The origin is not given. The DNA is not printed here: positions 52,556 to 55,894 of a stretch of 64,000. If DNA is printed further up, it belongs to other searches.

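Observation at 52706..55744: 1012-aa protein made of two complete PilB/GspE secretion ATPase modules fused in tandem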

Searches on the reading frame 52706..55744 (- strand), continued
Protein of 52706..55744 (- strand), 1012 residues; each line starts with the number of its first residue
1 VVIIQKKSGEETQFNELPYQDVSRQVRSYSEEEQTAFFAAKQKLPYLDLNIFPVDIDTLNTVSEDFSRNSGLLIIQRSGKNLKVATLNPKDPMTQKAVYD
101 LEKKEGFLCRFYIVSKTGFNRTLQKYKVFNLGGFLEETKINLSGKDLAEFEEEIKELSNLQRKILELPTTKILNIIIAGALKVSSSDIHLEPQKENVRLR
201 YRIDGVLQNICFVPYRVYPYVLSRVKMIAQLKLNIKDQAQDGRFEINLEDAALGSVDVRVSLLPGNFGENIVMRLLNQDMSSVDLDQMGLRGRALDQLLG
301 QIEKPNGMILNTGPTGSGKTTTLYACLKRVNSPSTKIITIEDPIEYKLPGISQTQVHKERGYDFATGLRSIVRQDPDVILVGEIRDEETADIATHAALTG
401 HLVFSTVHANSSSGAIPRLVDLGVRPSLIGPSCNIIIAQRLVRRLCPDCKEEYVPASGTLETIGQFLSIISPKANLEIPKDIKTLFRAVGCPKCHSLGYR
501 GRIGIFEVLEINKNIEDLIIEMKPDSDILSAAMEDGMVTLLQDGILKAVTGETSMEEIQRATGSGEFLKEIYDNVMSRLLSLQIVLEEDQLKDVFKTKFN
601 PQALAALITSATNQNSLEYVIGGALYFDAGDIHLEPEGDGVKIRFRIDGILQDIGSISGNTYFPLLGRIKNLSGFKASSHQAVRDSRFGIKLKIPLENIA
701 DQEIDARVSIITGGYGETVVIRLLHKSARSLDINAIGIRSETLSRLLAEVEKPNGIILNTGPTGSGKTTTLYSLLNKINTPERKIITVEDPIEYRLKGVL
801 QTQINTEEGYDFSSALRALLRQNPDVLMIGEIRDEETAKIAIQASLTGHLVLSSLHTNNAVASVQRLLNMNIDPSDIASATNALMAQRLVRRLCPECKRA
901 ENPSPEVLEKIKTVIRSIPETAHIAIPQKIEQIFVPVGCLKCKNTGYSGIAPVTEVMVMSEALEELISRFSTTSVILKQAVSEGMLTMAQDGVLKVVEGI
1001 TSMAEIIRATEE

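Call 29: find_encoding_contigs(protein=P0059, flank=10000, max_places=2)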
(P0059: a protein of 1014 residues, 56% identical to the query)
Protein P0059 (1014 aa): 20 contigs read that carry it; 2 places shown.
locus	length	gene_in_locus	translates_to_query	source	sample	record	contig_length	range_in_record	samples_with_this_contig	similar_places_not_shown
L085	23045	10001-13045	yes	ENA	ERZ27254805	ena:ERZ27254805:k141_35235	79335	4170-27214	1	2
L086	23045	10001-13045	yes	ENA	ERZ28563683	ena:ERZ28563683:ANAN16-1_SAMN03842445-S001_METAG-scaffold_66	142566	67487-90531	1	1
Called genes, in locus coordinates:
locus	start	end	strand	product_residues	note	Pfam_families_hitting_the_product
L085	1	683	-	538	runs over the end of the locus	-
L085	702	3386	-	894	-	PF02739:5_3_exonuc_N, PF01367:5_3_exonuc, PF01612:DNA_pol_A_exo1 (weak), PF22619:DNA_polI_exo1, PF00476:DNA_pol_A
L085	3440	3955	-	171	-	PF02367:TsaE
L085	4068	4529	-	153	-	-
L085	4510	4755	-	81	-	-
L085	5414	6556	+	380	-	-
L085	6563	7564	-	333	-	PF00150:Cellulase (weak), PF02449:Glyco_hydro_42 (faint)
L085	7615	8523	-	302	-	-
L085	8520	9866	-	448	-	PF00232:Glyco_hydro_1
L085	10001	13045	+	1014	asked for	PF05157:MshEN, PF01637:ATPase_2 (faint), PF20720:nSTAND3 (faint), PF00437:T2SSE, PF00004:AAA (faint), PF00005:ABC_tran (faint), PF04851:ResIII (faint), PF00437:T2SSE, +6 more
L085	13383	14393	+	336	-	PF06068:TIP49 (faint), PF13173:AAA_14 (faint), PF05496:RuvB_N, PF01078:Mg_chelatase (faint), PF00004:AAA, PF07728:AAA_5, PF17864:AAA_lid_4, PF05491:WHD_RuvB, +1 more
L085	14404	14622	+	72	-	-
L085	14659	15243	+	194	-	PF03703:bPH_2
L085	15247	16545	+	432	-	PF03781:FGE-sulfatase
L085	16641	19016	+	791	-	PF00932:LTD, PF00801:PKD (weak), PF18911:PKD_4, PF00932:LTD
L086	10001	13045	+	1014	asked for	PF05157:MshEN, PF01637:ATPase_2 (faint), PF20720:nSTAND3 (faint), PF00437:T2SSE, PF00004:AAA (faint), PF00005:ABC_tran (faint), PF04851:ResIII (faint), PF00437:T2SSE, +6 more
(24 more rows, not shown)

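Call 30: find_encoding_contigs(protein=P0088, flank=10000, max_places=2)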
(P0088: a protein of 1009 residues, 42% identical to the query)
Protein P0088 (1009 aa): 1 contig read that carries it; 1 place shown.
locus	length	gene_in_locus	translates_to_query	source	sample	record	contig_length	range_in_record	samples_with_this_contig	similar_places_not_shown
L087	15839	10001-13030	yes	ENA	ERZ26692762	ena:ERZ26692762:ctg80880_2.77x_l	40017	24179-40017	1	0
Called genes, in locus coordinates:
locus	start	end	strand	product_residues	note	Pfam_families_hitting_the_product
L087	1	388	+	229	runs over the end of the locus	-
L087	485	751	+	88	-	PF01649:Ribosomal_S20p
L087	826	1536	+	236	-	PF00027:cNMP_binding, PF13545:HTH_Crp_2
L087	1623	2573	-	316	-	PF21694:DNA_pol3_delta_C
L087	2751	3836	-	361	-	PF11258:DUF3048, PF17479:DUF3048_C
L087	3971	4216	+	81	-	-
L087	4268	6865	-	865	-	PF02739:5_3_exonuc_N, PF01367:5_3_exonuc, PF22619:DNA_polI_exo1 (weak), PF00476:DNA_pol_A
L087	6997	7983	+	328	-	PF07676:PD40 (faint)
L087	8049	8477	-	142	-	PF02367:TsaE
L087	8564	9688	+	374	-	PF01368:DHH (weak)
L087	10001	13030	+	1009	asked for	PF00005:ABC_tran (faint), PF16796:Microtub_bd (faint), PF00437:T2SSE, PF25199:nSTAND_NTPase5 (faint), PF02492:cobW (faint), PF12775:AAA_7 (faint), PF13173:AAA_14 (faint), PF00437:T2SSE, +3 more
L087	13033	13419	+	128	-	-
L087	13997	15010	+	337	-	PF05496:RuvB_N, PF00004:AAA, PF07728:AAA_5, PF17864:AAA_lid_4, PF05491:WHD_RuvB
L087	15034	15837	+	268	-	?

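Call 34: predict_structure(alignment_id=A1)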
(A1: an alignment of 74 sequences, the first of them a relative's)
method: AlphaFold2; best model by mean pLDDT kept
length: 1012 residues; sequences in the alignment: 74
mean_pLDDT: 80.4   pTM: 0.47
mean pLDDT of the five models: 80.4, 78.6, 77.1, 77.0, 74.8
residues with pLDDT >= 90: 153; 70-90: 708; 50-70: 108; < 50: 43
segments of 3 or more residues with pLDDT < 50: 1-18, 130-140, 250-252, 575-577, 579-581
pLDDT, mean of each block of 10 residues (from residue 1): 34 47 63 82 85 77 85 88 89 87 86 88 71 43 52 56 62 78 82 87 80 81 82 76 73 68 85 75 74 86 85 71 86 87 75 80 83 87 86 88 89 89 90 91 89 82 75 75 86 80 89 90 82 84 89 87 60 48 80 86 87 85 86 86 81 84 84 69 70 75 78 79 67 82 89 81 67 87 86 75 80 84 88 89 90 88 90 91 89 89 87 88 82 86 82 90 90 90 91 90 85 51
secondary structure, 60 per line:
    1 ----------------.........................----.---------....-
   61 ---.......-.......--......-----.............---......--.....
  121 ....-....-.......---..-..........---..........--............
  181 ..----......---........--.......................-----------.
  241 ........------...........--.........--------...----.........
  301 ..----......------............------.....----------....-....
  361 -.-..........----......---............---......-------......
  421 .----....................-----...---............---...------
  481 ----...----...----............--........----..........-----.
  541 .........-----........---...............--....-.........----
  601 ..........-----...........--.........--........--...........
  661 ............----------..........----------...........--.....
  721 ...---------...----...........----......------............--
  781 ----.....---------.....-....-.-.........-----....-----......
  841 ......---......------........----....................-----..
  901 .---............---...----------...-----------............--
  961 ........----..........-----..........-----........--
elements in order (helices of 4 or more, strands of 3 or more residues): H17-41 H56-59 H64-70 E72-78 E81-86 H92-104 E108-113 H116-124 H126-129 H131-137 H144-153 H157-166 H169-182 E187-192 E196-203 E206-214 H215-228 E240-248 E255-265 E268-276 H292-302 E307-312 H319-330 E337-341 E352-355 H364-373 E378-383 H387-398 E402-407 H415-421 H426-432 E433-445 E451-453 H457-468 E485-487 E499-510 H513-520 H525-534 H540-549 H555-562 H566-580 E583-586 H588-596 H601-610 H616-626 E629-637 E640-647 E650-658 H659-672 E683-692 E703-713 E716-723 H740-750 E755-760 H767-778 E785-789 E799-803 H812-820 E826-829 H835-846 E850-855 H862-869 H874-880 E881-893 E899-901 H905-916 E933-935 E947-958 H961-968 H973-982 H988-997 H1003-1010
